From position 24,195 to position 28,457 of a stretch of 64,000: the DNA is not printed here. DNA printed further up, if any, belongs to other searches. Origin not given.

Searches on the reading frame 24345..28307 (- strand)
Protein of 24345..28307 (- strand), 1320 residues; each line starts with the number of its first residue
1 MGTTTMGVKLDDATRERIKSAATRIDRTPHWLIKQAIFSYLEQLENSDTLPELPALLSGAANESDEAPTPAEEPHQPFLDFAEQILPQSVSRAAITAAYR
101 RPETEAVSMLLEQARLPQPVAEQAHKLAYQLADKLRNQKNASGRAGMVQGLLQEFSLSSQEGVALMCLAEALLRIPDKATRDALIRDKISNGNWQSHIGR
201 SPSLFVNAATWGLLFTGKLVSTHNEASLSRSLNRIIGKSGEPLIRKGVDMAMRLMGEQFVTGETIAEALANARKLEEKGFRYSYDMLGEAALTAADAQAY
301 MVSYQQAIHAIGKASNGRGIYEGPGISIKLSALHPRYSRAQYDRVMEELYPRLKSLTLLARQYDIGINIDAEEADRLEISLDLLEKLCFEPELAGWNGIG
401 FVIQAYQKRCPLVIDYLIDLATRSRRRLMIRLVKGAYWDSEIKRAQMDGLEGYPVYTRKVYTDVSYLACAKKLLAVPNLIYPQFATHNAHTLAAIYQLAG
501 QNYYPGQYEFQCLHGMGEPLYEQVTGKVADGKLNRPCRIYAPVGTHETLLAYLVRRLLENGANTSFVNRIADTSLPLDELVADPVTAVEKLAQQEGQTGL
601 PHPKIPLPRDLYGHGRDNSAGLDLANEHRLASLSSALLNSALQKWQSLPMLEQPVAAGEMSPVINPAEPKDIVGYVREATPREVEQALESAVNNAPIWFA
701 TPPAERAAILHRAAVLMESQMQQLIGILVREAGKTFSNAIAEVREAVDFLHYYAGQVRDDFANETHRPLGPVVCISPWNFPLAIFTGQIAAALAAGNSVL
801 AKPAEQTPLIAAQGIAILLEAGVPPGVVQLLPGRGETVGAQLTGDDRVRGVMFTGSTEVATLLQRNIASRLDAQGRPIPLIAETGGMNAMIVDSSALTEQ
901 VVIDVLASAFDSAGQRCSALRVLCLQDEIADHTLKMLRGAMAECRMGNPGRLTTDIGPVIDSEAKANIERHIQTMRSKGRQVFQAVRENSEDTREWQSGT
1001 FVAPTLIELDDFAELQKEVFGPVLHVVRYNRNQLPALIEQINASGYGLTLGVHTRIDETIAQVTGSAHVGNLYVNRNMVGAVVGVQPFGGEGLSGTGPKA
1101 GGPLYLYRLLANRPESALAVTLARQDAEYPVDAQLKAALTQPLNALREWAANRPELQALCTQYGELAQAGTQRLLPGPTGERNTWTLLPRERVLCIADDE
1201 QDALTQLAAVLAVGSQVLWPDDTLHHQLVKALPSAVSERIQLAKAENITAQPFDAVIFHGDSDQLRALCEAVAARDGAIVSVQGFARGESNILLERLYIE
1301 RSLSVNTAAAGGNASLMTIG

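Call 28: find_encoding_contigs(protein=window:24345-28307:-, flank=4000, max_places=10)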
Protein window:24345-28307:- (1320 aa): 43 contigs read that carry it; 10 places shown.
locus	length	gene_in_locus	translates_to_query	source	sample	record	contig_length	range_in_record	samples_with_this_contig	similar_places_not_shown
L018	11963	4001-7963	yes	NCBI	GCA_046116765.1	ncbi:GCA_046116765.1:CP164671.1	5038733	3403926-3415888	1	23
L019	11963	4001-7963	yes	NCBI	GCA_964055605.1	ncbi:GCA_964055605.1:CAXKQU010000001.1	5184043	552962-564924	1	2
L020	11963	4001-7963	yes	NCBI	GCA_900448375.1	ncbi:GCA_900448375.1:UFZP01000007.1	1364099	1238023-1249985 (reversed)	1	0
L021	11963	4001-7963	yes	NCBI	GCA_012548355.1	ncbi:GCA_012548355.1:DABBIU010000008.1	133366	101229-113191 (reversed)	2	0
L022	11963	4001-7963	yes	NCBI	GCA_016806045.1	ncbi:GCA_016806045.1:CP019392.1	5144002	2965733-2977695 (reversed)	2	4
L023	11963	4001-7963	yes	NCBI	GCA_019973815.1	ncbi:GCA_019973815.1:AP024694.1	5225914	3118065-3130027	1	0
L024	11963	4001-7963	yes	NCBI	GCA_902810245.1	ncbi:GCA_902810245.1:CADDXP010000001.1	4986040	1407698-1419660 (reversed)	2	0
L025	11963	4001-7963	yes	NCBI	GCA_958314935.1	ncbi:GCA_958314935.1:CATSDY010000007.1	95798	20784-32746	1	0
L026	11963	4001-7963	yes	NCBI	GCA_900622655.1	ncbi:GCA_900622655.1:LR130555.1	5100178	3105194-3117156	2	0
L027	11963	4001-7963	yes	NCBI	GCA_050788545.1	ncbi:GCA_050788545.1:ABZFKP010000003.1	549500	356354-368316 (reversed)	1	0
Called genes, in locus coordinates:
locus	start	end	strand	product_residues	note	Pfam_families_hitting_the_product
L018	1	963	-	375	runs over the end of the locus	PF13473:Cupredoxin_1, PF09375:Peptidase_M75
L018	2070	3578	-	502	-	PF00474:SSF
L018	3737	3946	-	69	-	-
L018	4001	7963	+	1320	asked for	PF21775:PutA_1st, PF18327:PRODH, PF14850:Pro_dh-DNA_bdg, PF01619:Pro_dh, PF00171:Aldedh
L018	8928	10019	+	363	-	PF00296:Bac_luciferase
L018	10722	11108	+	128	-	PF01042:Ribonuc_L-PSP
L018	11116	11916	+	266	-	PF00561:Abhydrolase_1, PF12146:Hydrolase_4, PF12697:Abhydrolase_6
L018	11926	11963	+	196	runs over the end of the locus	PF00881:Nitroreductase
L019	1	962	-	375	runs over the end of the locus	PF13473:Cupredoxin_1, PF09375:Peptidase_M75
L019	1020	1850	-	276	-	PF03239:FTR1, PF07690:MFS_1 (weak)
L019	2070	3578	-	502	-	PF00474:SSF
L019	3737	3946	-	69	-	-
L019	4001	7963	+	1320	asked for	PF21775:PutA_1st, PF18327:PRODH, PF14850:Pro_dh-DNA_bdg, PF01619:Pro_dh, PF00171:Aldedh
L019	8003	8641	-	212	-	PF00440:TetR_N, PF08362:TetR_C_3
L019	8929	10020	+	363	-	PF00296:Bac_luciferase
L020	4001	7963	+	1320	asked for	PF21775:PutA_1st, PF18327:PRODH, PF14850:Pro_dh-DNA_bdg, PF01619:Pro_dh, PF00171:Aldedh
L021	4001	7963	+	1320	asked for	PF21775:PutA_1st, PF18327:PRODH, PF14850:Pro_dh-DNA_bdg, PF01619:Pro_dh, PF00171:Aldedh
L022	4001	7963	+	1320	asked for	PF21775:PutA_1st, PF18327:PRODH, PF14850:Pro_dh-DNA_bdg, PF01619:Pro_dh, PF00171:Aldedh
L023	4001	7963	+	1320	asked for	PF21775:PutA_1st, PF18327:PRODH, PF14850:Pro_dh-DNA_bdg, PF01619:Pro_dh, PF00171:Aldedh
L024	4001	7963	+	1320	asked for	PF21775:PutA_1st, PF18327:PRODH, PF14850:Pro_dh-DNA_bdg, PF01619:Pro_dh, PF00171:Aldedh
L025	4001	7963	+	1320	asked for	PF21775:PutA_1st, PF18327:PRODH, PF14850:Pro_dh-DNA_bdg, PF01619:Pro_dh, PF00171:Aldedh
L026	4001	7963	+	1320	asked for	PF21775:PutA_1st, PF18327:PRODH, PF14850:Pro_dh-DNA_bdg, PF01619:Pro_dh, PF00171:Aldedh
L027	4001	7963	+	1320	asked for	PF21775:PutA_1st, PF18327:PRODH, PF14850:Pro_dh-DNA_bdg, PF01619:Pro_dh, PF00171:Aldedh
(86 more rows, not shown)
